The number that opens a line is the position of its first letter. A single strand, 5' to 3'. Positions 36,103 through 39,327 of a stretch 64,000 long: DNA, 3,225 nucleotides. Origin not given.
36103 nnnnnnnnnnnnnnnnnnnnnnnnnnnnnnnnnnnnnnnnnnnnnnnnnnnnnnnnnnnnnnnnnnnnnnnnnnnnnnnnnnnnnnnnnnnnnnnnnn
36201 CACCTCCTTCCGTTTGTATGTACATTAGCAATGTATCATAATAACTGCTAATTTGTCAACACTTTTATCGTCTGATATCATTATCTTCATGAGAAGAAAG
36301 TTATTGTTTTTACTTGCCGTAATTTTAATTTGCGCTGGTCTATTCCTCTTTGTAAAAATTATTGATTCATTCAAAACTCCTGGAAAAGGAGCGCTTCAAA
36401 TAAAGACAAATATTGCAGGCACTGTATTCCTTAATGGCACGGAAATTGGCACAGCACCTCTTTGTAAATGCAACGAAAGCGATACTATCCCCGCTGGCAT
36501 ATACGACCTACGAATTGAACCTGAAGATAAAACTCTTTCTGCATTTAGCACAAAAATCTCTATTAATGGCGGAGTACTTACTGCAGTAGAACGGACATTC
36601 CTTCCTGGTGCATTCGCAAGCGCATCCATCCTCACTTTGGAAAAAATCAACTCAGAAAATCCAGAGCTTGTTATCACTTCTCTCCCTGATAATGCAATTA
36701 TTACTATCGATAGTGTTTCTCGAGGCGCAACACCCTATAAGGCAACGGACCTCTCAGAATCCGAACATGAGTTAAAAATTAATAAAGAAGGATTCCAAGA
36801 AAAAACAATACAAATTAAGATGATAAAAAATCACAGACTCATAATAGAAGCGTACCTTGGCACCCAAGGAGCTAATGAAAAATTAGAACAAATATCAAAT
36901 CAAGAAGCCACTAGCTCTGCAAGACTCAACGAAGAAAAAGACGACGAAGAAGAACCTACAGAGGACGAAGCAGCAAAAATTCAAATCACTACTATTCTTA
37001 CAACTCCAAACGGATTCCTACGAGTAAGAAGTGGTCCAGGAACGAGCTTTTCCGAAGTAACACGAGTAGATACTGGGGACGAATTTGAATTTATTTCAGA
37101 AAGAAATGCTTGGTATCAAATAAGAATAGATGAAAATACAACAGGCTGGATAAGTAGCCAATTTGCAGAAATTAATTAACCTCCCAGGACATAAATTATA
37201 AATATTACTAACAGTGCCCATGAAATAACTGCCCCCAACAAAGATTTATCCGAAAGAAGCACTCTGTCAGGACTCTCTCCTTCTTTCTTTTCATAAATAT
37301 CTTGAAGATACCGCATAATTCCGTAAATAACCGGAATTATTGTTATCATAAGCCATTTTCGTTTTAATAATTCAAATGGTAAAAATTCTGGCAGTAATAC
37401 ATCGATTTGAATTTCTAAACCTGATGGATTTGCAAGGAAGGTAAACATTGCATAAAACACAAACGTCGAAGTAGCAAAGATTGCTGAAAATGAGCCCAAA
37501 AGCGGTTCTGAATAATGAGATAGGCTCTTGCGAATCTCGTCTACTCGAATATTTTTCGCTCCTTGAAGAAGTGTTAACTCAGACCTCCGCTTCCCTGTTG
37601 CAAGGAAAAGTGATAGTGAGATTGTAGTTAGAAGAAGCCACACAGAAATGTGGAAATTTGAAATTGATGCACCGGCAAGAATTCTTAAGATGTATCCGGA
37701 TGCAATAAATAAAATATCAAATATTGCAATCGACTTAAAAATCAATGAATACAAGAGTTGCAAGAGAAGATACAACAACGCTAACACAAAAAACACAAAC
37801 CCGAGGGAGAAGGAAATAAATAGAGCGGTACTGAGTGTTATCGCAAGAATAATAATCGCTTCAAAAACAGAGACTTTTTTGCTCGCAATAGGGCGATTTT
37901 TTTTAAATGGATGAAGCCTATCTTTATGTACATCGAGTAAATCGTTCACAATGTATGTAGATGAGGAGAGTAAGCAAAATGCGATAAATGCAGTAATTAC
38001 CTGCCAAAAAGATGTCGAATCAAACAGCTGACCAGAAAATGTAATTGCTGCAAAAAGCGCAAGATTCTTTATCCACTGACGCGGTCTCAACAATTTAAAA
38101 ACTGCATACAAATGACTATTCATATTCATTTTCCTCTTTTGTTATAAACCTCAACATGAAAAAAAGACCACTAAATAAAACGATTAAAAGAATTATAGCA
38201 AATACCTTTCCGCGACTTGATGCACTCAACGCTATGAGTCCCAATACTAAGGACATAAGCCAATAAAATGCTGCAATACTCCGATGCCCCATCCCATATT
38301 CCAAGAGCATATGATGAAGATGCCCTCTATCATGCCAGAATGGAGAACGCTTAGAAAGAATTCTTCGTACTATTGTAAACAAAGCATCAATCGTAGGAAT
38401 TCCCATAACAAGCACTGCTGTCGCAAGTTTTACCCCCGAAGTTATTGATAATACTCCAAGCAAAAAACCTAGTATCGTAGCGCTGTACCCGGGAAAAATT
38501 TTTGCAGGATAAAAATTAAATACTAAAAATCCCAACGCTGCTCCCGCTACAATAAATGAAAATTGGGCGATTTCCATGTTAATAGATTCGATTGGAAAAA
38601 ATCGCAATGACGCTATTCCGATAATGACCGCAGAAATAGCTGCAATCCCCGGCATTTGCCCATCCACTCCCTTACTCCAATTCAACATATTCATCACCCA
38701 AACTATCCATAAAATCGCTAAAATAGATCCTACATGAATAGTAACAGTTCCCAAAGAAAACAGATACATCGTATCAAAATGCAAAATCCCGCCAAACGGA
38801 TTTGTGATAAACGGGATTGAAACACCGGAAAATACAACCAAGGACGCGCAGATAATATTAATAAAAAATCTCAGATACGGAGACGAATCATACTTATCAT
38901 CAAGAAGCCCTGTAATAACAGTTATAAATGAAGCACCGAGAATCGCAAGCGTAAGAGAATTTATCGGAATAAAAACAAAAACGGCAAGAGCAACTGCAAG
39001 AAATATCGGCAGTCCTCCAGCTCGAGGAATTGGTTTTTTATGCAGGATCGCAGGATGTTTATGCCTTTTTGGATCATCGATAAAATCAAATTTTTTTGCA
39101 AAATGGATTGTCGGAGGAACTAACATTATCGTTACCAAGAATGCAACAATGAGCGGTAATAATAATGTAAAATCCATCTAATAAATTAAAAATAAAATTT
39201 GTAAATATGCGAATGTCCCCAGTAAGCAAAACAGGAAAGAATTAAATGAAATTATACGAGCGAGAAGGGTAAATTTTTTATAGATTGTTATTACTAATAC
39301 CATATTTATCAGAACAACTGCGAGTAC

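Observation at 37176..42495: DPPR-synthase-like UbiA enzyme + WecA-like GT4 + GT-C + processive GT2: a polyprenyl-phosphate glycopolymer locus paralleling the mycobacterial arabinogalactan cluster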

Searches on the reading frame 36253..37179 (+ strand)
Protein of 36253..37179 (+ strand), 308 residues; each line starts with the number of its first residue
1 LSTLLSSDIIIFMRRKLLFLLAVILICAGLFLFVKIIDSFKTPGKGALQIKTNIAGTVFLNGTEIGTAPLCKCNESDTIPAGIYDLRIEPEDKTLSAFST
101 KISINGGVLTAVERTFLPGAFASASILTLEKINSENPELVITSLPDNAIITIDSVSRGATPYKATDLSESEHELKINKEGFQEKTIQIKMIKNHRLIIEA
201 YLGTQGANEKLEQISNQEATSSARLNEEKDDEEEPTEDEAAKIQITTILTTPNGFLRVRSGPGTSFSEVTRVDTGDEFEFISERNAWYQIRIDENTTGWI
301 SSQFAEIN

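Call 3: search_protein_families(library=pfam, proteins=[window:36253-37179:+], max_evalue=0.01)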
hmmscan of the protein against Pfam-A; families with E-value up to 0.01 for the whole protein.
window:36253-37179:+ (308 aa): 2 families
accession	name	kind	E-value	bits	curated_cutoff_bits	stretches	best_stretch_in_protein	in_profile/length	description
PF08239.17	SH3_3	-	2e-14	53.9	27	1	255-304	2-52/54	Bacterial SH3 domain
PF08308.17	PEGA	-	5.9e-14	52.2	20.8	1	138-194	3-59/71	PEGA domain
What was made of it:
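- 36253..37179 (+): Membrane-anchored PEGA + SH3_3 protein, convergent with UbiA with a 4-nt overlap. It is a syntenic neighbour and a possible wall- or polymer-binding partner (inferred only). PF08308 6e-14 and PF08239 2e-14 (call 3).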

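Call 4: search_protein_families(library=ncbifam, proteins=[window:36253-37179:+], max_evalue=0.01)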
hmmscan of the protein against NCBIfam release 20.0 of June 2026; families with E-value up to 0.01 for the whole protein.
window:36253-37179:+ (308 aa): 3 families
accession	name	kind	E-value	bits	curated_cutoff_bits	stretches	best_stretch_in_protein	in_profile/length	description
TIGR04211.1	SH3_and_anchor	equivalog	1.8e-07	30.9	65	1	257-304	9-57/198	TIGR04211 family SH3 domain-containing protein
NF040678.1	EntFM_CwpFM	equivalog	1.3e-05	24.5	720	1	232-304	201-272/430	enterotoxin EntFM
NF033202.0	GW_glycos_SH3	domain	0.0068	16.7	50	0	283-302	56-75/81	GW domain-containing glycosaminoglycan-binding protein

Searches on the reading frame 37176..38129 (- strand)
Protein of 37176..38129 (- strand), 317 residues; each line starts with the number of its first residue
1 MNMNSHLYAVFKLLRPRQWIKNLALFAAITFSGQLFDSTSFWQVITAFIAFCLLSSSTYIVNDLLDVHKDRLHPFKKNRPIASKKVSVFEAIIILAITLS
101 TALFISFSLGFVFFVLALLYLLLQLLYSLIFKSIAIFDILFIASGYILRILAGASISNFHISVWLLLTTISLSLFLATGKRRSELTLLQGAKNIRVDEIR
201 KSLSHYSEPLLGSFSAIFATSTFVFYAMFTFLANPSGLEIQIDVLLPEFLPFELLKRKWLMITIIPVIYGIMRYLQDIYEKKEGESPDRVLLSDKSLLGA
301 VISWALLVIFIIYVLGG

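Call 3: search_protein_families(library=pfam, proteins=[window:37176-38129:-], max_evalue=0.01)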
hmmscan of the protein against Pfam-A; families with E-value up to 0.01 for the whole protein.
window:37176-38129:- (317 aa): 1 family
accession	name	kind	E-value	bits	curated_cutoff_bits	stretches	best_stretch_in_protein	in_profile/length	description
PF01040.23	UbiA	-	5.3e-22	78.8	34.2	1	38-175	16-153/250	UbiA prenyltransferase family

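Call 4: search_protein_families(library=ncbifam, proteins=[window:37176-38129:-], max_evalue=0.01)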
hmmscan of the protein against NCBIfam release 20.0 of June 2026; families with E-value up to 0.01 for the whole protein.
window:37176-38129:- (317 aa): 19 families
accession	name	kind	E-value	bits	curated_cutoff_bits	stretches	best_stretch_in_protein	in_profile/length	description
NF008977.0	PRK12324.1-2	equivalog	5.9e-69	232.7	234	1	7-313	2-288/297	decaprenyl-phosphate phosphoribosyltransferase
NF008978.0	PRK12324.1-4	equivalog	1e-60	205.4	207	1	8-314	33-321/322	decaprenyl-phosphate phosphoribosyltransferase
NF006088.0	PRK08238.1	equivalog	6.8e-49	166.8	351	1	5-193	190-378/482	UbiA family prenyltransferase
NF008976.0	PRK12324.1-1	equivalog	9.8e-46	156.5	474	1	9-308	20-299/306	decaprenyl-phosphate phosphoribosyltransferase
NF009523.0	PRK12884.1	equivalog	2.5e-14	53.1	269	1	7-172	4-165/279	prenyltransferase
TIGR01474.1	ubiA_proteo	equivalog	3.9e-09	36.4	275.45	1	29-155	27-153/282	4-hydroxybenzoate octaprenyltransferase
TIGR01475.1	ubiA_other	subfamily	4.6e-09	36.1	180.8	1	35-175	31-170/282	UbiA-like polyprenyltransferase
NF005742.0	PRK07566.1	equivalog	7.3e-08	31.9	313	1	5-129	26-151/315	chlorophyll synthase ChlG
TIGR01473.1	cyoE_ctaB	equivalog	2.7e-07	30.7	210.3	1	10-168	3-165/281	heme o synthase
NF009525.0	PRK12887.1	equivalog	2.8e-07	30.2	226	1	3-129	10-139/310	homogentisate phytyltransferase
NF035940.1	prenyl_rel_EboC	equivalog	6e-07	29.1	250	1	11-172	3-167/292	UbiA-like protein EboC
TIGR01476.1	chlor_syn_BchG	subfamily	6.7e-07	29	212.3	1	11-129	4-124/283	(bacterio)chlorophyll synthase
NF009521.0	PRK12882.1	equivalog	7.7e-07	28.6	296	1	9-143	7-138/280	geranylgeranylglycerol-phosphate geranylgeranyltransferase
NF009514.0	PRK12873.1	equivalog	3.4e-06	26.6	246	1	3-164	6-174/297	4-hydroxybenzoate polyprenyltransferase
NF009609.0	PRK13106.1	equivalog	0.00013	21.4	349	1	2-154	10-160/301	prenyltransferase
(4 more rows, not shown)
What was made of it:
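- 37176..38129 (-): Polyprenyl-phosphate 5-phosphoribosyltransferase (DPPR/PPPR synthase, UbiA fold), 317 aa. It overlaps the GT4 stop by 14 nt. NF008977 scores 232.7 bits (cut-off 234) and NF008978 205.4 bits (cut-off 207); all other UbiA-superfamily models score 53 bits or less (call 4).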

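Call 5: search_solved_structures(query=window:37176-38129:-, max_evalue=0.01, show_alignments=2)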
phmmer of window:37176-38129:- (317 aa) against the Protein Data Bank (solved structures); distinct sequences matched with E-value up to 0.01: 2.
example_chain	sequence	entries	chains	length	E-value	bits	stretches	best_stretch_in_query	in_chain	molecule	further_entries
8j8j_D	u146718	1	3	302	5e-32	115.2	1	9-232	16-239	Decaprenyl-phosphate phosphoribosyltransferase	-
8j8k_A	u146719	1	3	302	6.6e-23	85.2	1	9-232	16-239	Decaprenyl-phosphate phosphoribosyltransferase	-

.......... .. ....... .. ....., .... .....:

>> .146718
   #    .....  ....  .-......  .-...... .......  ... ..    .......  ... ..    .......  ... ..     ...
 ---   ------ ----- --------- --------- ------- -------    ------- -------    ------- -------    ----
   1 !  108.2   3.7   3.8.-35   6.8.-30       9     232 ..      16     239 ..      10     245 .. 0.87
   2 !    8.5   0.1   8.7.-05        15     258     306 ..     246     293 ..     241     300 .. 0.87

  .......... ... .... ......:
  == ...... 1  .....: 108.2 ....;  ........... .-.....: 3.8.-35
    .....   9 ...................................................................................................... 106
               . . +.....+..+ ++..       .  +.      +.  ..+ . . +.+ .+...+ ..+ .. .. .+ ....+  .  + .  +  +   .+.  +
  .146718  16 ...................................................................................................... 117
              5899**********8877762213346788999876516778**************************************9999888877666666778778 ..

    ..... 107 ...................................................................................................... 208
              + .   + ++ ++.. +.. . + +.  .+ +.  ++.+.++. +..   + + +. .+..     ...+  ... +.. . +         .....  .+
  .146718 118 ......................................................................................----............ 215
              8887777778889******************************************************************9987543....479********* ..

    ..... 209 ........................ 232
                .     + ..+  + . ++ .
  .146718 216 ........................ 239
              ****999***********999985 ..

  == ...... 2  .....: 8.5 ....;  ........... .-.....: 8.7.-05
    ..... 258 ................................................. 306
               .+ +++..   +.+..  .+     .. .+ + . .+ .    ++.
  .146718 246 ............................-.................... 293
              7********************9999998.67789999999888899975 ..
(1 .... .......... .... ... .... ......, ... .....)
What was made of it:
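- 37176..38129 (-): PDB 8j8j Rv3806c matches at E 5e-32 (call 5).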

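Call 23: find_homologous_proteins(query=window:37176-38129:-, max_evalue=0.001)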
Query window:37176-38129:- (317 aa): 3705 proteins with E <= 0.001 among 8000 candidates; the best 120 are listed.
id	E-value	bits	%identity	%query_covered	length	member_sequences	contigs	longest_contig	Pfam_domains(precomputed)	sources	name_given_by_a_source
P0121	5.8e-194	662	100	100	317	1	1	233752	PF01040.24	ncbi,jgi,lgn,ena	-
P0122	2.0e-167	574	84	99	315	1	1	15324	PF01040.24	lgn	-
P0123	8.2e-167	572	83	99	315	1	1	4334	PF01040.24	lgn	-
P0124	2.9e-166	571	85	99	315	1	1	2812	PF01040.24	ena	-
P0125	2.8e-165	567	84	99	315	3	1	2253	PF01040.24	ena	-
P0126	3.7e-165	567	83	99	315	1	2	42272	PF01040.24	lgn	-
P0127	3.9e-165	567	84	99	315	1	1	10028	PF01040.24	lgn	-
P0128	5.8e-165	566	84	99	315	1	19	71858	PF01040.24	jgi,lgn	-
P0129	6.6e-165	566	83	99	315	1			PF01040.24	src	-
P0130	9.3e-165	566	83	99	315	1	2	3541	PF01040.24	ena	-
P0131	2.5e-164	564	83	99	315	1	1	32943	PF01040.24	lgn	-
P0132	3.1e-164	564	82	99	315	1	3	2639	PF01040.24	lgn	-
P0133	3.3e-164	564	83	99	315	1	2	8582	PF01040.24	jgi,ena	-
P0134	5.2e-164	563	83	99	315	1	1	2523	PF01040.24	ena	-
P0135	8.4e-164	563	84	99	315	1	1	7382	PF01040.24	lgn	-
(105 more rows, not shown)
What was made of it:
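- JGI automatic annotation calls several homologues '4-hydroxybenzoate polyprenyltransferase' (call 23). NCBI names close homologues decaprenyl-phosphate phosphoribosyltransferase (call 23).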

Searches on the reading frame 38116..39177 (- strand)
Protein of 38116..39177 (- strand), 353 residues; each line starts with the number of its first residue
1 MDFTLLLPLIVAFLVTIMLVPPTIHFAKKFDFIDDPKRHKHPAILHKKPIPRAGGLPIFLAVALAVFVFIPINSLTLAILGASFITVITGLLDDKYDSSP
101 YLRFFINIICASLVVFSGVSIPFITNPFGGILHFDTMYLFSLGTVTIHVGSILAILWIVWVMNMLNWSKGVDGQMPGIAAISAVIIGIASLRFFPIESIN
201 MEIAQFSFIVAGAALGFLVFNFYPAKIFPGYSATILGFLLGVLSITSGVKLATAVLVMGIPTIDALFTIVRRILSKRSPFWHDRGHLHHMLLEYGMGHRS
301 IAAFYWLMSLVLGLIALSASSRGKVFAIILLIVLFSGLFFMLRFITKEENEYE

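Call 3: search_protein_families(library=pfam, proteins=[window:38116-39177:-], max_evalue=0.01)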
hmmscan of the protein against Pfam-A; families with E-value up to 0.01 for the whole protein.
window:38116-39177:- (353 aa): 1 family
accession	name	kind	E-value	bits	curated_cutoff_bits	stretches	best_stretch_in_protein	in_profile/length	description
PF00953.26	Glycos_transf_4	-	4.4e-26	92.2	27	1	77-247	2-159/160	Glycosyl transferase family 4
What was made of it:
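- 38116..39177 (-): WecA/TagO-like polyprenyl-phosphate sugar-1-phosphate transferase (PNPT, Pfam Glycos_transf_4), 353 aa. PF00953 4.4e-26 (call 3).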

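Call 4: search_protein_families(library=ncbifam, proteins=[window:38116-39177:-], max_evalue=0.01)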
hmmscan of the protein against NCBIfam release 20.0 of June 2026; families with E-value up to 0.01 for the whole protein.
window:38116-39177:- (353 aa): 3 families
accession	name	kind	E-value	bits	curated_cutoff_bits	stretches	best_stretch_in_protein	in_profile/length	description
TIGR02380.1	ECA_wecA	exception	1e-27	97.2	326.05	1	8-343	3-330/346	UDP-N-acetylglucosamine--undecaprenyl-phosphate N-acetylglucosaminephosphotransferase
NF053644.1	MraY_archaea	equivalog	2.2e-17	63.4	450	2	136-317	172-340/340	pseudomurein biosynthesis MraY family phospho-N-acetylmuramoyl-pentapeptide-transferase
TIGR00445.1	mraY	equivalog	3.3e-13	49.8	192.05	1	17-318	2-316/321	phospho-N-acetylmuramoyl-pentapeptide-transferase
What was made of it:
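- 38116..39177 (-): It scores 97 bits on TIGR02380 wecA against 50 bits on mraY, both below their cut-offs (call 4).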

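Call 8: search_solved_structures(query=window:38116-39177:-, max_evalue=0.01, show_alignments=1)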
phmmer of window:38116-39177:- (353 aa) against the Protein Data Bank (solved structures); distinct sequences matched with E-value up to 0.01: 5.
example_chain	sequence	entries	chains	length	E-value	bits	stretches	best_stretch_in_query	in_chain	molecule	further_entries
4j72_A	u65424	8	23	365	4.7e-09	39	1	6-318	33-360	Phospho-N-acetylmuramoyl-pentapeptide-transferase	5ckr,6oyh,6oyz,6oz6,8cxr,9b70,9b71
9zno_A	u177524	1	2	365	3e-08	36.4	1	6-317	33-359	Phospho-N-acetylmuramoyl-pentapeptide-transferase (MraY)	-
5jnq_A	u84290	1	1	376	1.1e-07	34.6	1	5-318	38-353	Phospho-N-acetylmuramoyl-pentapeptide-transferase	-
8g01_A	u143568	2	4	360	5.4e-06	29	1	3-318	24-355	Phospho-N-acetylmuramoyl-pentapeptide-transferase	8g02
8tlu_A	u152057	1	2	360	6.5e-06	28.7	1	3-318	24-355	Phospho-N-acetylmuramoyl-pentapeptide-transferase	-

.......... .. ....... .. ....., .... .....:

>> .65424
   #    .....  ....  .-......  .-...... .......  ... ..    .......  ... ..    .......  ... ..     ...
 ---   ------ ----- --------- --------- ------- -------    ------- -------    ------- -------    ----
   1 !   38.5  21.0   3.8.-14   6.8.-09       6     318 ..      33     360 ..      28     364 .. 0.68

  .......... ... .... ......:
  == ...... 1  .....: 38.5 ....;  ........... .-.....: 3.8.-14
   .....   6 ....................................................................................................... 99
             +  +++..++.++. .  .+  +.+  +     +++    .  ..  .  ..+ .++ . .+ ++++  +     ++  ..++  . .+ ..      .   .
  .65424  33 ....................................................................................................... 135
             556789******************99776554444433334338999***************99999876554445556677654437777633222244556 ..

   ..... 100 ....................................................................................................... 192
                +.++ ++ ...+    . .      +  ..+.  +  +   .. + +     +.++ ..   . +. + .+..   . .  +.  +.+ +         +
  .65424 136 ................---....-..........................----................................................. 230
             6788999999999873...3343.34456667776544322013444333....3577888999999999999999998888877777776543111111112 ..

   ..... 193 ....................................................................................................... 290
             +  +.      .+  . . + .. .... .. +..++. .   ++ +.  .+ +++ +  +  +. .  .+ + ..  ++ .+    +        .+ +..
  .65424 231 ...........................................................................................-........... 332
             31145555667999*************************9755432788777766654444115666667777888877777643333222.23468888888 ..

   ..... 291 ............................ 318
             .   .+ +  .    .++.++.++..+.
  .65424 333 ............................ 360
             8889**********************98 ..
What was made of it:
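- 38116..39177 (-): PDB MraY structures match at only 5e-9 (call 8).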
